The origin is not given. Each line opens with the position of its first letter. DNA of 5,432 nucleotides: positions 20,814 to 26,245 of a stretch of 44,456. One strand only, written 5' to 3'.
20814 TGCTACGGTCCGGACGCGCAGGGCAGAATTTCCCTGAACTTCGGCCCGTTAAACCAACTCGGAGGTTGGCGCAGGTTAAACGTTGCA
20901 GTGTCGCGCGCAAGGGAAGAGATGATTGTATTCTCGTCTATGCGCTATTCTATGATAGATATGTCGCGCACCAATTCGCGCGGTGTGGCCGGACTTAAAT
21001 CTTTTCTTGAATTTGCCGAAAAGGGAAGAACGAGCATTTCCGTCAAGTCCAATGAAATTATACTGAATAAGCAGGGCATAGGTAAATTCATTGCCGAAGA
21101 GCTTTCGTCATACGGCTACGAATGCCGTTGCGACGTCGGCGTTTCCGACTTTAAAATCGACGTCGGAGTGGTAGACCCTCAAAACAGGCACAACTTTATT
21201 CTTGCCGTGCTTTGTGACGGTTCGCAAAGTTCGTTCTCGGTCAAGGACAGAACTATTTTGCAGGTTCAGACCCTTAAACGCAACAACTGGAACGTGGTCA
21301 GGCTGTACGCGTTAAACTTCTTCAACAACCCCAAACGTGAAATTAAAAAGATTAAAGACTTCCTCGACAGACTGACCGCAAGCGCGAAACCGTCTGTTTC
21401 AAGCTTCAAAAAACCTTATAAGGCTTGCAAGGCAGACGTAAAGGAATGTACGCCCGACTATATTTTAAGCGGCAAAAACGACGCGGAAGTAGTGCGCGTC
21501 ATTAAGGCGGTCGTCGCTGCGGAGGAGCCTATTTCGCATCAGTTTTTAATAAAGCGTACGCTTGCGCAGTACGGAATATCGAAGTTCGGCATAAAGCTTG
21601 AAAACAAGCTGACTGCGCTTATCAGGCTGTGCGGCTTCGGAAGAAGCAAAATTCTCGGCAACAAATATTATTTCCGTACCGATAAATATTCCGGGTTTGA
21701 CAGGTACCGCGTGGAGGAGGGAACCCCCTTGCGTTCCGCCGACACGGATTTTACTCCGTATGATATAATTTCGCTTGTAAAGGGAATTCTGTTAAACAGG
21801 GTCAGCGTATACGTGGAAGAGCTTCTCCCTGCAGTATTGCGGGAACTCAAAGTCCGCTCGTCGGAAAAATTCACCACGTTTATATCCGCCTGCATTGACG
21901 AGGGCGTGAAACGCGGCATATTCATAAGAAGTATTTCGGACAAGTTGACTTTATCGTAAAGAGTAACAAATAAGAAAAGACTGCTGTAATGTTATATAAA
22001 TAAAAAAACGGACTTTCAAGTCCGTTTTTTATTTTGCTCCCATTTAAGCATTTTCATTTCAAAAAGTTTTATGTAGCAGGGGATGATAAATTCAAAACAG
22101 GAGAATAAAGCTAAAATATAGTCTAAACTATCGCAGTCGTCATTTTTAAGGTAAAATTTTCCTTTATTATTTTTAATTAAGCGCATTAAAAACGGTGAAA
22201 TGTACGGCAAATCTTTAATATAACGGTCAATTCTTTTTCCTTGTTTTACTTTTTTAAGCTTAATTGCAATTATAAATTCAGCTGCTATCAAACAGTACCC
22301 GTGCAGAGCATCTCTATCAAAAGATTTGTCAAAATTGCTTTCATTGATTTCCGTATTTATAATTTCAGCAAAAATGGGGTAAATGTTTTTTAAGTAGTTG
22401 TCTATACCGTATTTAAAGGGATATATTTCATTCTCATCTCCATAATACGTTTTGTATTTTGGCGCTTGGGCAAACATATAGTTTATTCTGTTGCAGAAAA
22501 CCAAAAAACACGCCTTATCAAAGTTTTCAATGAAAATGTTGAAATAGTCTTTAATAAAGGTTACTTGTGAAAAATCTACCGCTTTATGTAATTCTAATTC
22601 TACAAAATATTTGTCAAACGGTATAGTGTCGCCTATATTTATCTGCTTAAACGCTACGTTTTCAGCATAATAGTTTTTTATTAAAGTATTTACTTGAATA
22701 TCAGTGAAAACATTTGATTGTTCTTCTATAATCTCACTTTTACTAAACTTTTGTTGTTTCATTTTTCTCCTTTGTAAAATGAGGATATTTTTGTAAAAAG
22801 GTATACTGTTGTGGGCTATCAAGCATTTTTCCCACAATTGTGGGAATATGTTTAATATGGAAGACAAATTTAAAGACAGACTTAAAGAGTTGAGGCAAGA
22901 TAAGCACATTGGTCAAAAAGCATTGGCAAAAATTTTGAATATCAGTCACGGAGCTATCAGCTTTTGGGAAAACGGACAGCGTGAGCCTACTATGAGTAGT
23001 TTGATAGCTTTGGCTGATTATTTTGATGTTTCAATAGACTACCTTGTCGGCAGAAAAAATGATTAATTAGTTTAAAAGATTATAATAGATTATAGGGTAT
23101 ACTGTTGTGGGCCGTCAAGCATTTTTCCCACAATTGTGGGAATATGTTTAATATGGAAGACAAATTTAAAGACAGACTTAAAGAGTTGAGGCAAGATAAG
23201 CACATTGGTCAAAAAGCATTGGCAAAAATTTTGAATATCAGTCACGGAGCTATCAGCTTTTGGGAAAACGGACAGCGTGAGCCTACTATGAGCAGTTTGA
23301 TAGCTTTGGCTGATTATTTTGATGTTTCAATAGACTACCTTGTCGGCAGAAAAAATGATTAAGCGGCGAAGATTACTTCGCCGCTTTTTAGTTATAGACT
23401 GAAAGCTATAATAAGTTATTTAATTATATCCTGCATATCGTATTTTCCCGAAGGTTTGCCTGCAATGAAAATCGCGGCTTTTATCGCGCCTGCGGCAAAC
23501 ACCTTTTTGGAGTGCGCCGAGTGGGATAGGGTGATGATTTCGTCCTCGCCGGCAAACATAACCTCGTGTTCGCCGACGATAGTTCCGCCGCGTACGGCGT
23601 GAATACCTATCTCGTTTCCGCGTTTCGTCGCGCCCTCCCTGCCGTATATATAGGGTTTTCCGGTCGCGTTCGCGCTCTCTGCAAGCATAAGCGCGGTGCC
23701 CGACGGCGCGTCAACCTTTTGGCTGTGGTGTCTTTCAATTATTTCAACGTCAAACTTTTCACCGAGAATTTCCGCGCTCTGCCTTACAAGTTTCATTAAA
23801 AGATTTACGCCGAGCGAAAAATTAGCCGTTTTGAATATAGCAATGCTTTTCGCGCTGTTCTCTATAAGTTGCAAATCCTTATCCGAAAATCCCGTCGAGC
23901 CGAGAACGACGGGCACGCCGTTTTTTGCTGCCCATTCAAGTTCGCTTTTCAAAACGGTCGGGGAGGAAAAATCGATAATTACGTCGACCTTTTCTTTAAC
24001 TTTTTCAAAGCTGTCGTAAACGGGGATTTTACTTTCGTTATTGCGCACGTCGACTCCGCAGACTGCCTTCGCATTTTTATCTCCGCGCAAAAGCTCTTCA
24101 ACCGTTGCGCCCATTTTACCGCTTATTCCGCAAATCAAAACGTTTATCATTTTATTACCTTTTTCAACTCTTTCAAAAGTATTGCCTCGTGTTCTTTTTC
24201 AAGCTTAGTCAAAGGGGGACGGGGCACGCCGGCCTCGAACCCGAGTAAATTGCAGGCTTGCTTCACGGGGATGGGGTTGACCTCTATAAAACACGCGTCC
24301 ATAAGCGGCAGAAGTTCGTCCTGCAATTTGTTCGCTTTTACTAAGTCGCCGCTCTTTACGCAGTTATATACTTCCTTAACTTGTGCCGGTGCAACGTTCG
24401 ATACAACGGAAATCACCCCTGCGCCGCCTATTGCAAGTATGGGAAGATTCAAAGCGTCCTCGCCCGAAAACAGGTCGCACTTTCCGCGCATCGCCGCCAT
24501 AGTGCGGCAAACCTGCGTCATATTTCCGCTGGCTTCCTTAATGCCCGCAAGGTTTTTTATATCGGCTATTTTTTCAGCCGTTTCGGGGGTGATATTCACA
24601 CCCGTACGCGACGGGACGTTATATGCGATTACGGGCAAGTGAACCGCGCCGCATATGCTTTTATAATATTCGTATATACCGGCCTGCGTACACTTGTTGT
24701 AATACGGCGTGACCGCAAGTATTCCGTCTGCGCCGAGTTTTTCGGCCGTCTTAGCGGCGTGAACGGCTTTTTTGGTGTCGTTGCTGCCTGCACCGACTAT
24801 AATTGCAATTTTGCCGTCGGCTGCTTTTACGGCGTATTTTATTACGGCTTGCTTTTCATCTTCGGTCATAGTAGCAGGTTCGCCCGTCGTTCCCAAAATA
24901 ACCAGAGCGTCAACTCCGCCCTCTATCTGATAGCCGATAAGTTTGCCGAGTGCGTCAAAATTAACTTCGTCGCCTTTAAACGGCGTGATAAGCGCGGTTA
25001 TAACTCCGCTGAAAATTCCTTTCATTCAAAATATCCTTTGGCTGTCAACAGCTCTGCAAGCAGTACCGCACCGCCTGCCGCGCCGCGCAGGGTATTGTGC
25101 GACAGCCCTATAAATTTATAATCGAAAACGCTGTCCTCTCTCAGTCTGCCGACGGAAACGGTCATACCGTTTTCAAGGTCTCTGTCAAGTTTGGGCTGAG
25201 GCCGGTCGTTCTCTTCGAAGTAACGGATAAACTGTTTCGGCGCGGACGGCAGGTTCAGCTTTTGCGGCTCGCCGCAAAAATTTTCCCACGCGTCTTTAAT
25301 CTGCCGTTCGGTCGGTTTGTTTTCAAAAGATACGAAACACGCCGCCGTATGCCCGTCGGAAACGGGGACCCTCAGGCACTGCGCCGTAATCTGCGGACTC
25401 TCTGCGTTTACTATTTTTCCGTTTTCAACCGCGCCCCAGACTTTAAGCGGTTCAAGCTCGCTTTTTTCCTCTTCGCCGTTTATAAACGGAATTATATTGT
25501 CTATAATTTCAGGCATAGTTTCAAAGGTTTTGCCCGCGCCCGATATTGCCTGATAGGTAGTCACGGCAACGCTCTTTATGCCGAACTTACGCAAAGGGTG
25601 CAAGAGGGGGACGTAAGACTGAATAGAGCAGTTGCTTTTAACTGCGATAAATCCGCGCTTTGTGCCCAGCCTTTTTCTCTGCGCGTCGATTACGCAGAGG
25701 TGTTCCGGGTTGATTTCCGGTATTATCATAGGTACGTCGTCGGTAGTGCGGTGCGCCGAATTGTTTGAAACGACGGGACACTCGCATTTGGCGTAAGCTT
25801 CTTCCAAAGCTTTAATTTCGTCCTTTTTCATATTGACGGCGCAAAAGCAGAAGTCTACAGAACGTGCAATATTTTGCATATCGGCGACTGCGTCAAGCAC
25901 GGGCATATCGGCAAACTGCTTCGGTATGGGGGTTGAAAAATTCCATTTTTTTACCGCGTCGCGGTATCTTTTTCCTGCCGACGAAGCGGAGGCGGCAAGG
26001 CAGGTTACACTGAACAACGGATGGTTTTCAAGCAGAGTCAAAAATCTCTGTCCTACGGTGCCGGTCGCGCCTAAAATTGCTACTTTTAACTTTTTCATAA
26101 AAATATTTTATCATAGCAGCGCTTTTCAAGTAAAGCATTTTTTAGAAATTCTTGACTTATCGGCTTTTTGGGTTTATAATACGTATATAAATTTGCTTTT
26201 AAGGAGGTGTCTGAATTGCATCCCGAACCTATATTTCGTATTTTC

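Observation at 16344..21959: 1871-aa single-polypeptide SF1B helicase + endonuclease-fold protein of an uncharacterised family, with its own promoter and terminator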

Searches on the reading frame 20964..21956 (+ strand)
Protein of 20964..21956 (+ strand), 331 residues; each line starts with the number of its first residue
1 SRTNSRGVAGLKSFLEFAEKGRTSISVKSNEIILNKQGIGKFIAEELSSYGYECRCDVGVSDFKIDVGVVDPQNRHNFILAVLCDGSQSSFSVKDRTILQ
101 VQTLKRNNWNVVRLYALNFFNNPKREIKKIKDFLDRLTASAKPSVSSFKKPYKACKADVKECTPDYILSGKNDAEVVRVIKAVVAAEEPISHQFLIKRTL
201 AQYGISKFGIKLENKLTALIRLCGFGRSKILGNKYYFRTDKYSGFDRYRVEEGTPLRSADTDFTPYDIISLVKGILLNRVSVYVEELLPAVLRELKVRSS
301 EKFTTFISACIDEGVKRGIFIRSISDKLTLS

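Call 27: search_protein_families(library=padloc, proteins=[window:20964-21956:+], max_evalue=0.01)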
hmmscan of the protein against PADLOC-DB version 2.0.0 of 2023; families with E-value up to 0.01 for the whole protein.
window:20964-21956:+ (331 aa): 2 families
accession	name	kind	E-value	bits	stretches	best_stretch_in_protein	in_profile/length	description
PDLC05009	PDC-S37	-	6.4e-35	118.3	1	1-317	1205-1535/1550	-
PDLC02194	Hhe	-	2.6e-17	59.4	1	2-149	1647-1796/1911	-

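Call 66: predict_structure(alignment_id=A3)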
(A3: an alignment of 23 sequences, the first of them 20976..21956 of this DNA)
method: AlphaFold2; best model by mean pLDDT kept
length: 327 residues; sequences in the alignment: 23
mean_pLDDT: 81.5   pTM: 0.63
mean pLDDT of the five models: 81.5, 81.3, 80.8, 80.0, 80.0
residues with pLDDT >= 90: 126; 70-90: 138; 50-70: 39; < 50: 24
segments of 3 or more residues with pLDDT < 50: 21-32, 84-91
pLDDT, mean of each block of 10 residues (from residue 1): 57 59 41 71 81 73 82 84 48 68 81 83 88 64 82 88 94 95 94 95 93 96 93 80 87 91 93 80 91 92 96 88 83
secondary structure, 60 per line:
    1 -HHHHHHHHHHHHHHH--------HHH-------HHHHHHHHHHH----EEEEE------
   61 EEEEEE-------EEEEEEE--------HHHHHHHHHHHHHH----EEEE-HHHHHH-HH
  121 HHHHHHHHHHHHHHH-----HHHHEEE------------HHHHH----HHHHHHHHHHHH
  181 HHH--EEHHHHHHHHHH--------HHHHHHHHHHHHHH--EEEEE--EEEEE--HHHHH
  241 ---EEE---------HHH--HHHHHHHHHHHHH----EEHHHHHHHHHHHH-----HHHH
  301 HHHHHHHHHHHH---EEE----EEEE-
elements in order: H2-16 H35-45 E50-54 E61-66 E74-80 H89-102 E107-110 H112-117 H119-135 H141-144 E145-147 H160-164 H169-183 H188-197 H206-219 E222-226 E229-233 H236-240 E244-246 H261-273 H280-291 H297-312 E316-318 E323-326

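Call 69: fold_search(model_id=the predicted structure, library=pdb)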
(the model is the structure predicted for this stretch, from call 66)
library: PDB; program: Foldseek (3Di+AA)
matches with E <= 10: 515; with E <= 0.001: 0
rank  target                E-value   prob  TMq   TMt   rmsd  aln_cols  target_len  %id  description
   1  9efq_J                4.5e-02  0.89  0.20  0.15  23.0       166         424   13  Cryo-EM structure of COP9 signalosome precatalytic state with neddylated cullin-2 (released 2025-12-03)
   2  8iue_P                4.5e-02  0.75  0.16  0.17  13.5       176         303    8  RNA polymerase III pre-initiation complex melting complex 1 (released 2023-05-24)
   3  8b3i_e                5.1e-02  0.87  0.19  0.09  27.1       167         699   10  CRL4CSA-E2-Ub (state 2) (released 2023-09-27)
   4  9a40_A                5.1e-02  0.77  0.18  0.08  19.6       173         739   12  model of Cullin4 (released 2024-09-18)
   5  3a4c                  6.0e-02  0.99  0.19  0.50   3.7        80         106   18  Crystal structure of cdt1 C terminal domain (released 2009-10-13)
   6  2v9v                  7.1e-02  0.82  0.21  0.40   9.1       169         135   11  Crystal Structure of Moorella thermoacetica SelB(377-511) (released 2007-09-11)
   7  9i05_Xi               8.8e-02  0.97  0.22  0.17   6.7       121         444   17  Cryo-EM structure of the large subunit of the mitochondrial ribosome from Toxoplasma gondii (released 2025-06-11)
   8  8d0b_B                1.1e-01  0.18  0.19  0.17  24.7       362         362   10  Human CST-DNA polymerase alpha/primase preinitiation complex bound to 4xTEL-foldback template (released 2022-06-22)
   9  3cuq_B                1.2e-01  0.66  0.28  0.39  26.0       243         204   10  Integrated structural and functional model of the human ESCRT-II complex (released 2008-11-04)
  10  3hrl                  1.4e-01  0.99  0.23  0.68   3.6       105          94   17  Crystal structure of a putative endonuclease-like protein (ngo0050) from neisseria gonorrhoeae (released 2009-06-30)
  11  6tqa_C                1.4e-01  0.25  0.15  0.28  16.3       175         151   11  X-ray structure of Roquin ROQ domain in complex with a UCP3 CDE2 SL RNA motif (released 2020-05-27)
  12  4a0c_C                1.7e-01  0.72  0.16  0.08   8.0        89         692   20  Structure of the CAND1-CUL4B-RBX1 complex (released 2011-11-30)
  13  4qi2_D                1.8e-01  0.38  0.17  0.33  17.0       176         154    8  X-ray structure of the ROQ domain from murine Roquin-1 in complex with a 23-mer Tnf-CDE RNA (released 2014-07-16)
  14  9qo1_I                2.0e-01  0.30  0.19  0.12  25.1       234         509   12  Activated 9-subunit COP9 signalosome and neddylated SCF (SKP1-SKP2-CKS1) complex structure (released 2026-02-11)
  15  8b9x_A                2.1e-01  0.54  0.21  0.25   7.8       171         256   11  Chimeric protein of human UFM1 E3 ligase, UFL1, and DDRGK1 (released 2023-10-25)
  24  3r3p_A                2.9e-01  0.98  0.24  0.73   3.1       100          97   11  Homing Endonuclease I-Bth0305I Catalytic Domain (released 2011-10-05)
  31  3r3p_B                3.7e-01  0.96  0.23  0.68   3.2       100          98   13  Homing Endonuclease I-Bth0305I Catalytic Domain (released 2011-10-05)
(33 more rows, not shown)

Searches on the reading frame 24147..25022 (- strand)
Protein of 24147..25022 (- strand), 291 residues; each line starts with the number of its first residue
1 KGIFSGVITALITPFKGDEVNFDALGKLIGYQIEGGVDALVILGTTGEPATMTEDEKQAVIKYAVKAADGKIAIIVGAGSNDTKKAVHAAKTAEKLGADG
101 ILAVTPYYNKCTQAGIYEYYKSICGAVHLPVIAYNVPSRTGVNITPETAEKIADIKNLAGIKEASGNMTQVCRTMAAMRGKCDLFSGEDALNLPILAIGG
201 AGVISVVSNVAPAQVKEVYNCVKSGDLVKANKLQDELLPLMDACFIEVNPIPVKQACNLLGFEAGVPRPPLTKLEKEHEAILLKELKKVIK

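Call 5: search_protein_families(library=padloc, proteins=[window:24147-25022:-], max_evalue=0.001)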
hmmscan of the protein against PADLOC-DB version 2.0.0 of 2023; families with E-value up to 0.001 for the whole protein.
window:24147-25022:- (291 aa): 0 families

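Call 8: search_protein_families(library=pfam, proteins=[window:24147-25022:-], max_evalue=0.01)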
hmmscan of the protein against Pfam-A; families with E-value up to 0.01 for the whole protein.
window:24147-25022:- (291 aa): 1 family
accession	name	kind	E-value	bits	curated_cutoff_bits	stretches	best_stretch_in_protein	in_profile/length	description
PF00701.28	DHDPS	-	5e-94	314.7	22.1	1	4-287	2-287/289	Dihydrodipicolinate synthetase family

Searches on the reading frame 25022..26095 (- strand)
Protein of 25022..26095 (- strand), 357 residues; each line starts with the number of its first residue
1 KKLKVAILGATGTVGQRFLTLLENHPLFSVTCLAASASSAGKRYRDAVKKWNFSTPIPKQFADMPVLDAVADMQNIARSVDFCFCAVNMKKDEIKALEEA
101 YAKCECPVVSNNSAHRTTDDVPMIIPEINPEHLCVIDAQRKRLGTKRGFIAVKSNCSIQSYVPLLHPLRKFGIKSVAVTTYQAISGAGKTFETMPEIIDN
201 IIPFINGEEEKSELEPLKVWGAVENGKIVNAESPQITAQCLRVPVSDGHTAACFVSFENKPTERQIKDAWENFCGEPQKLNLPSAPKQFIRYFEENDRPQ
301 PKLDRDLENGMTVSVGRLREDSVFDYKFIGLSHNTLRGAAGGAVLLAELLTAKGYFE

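Call 5: search_protein_families(library=padloc, proteins=[window:25022-26095:-], max_evalue=0.001)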
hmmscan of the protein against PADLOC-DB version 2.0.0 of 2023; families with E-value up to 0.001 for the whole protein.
window:25022-26095:- (357 aa): 0 families

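Call 8: search_protein_families(library=pfam, proteins=[window:25022-26095:-], max_evalue=0.01)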
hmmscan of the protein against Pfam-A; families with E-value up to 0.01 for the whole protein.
window:25022-26095:- (357 aa): 3 families
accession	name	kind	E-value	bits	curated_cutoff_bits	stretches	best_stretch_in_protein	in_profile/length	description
PF02774.23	Semialdhyde_dhC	-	3.6e-35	122.2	26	1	165-336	1-183/184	Semialdehyde dehydrogenase, dimerisation domain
PF01118.30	Semialdhyde_dh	-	5.2e-27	95.1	26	1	4-133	1-118/121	Semialdehyde dehydrogenase, NAD binding domain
PF02670.22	DXP_reductoisom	-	0.00054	21.1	21.7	1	5-38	1-35/129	1-deoxy-D-xylulose 5-phosphate reductoisomerase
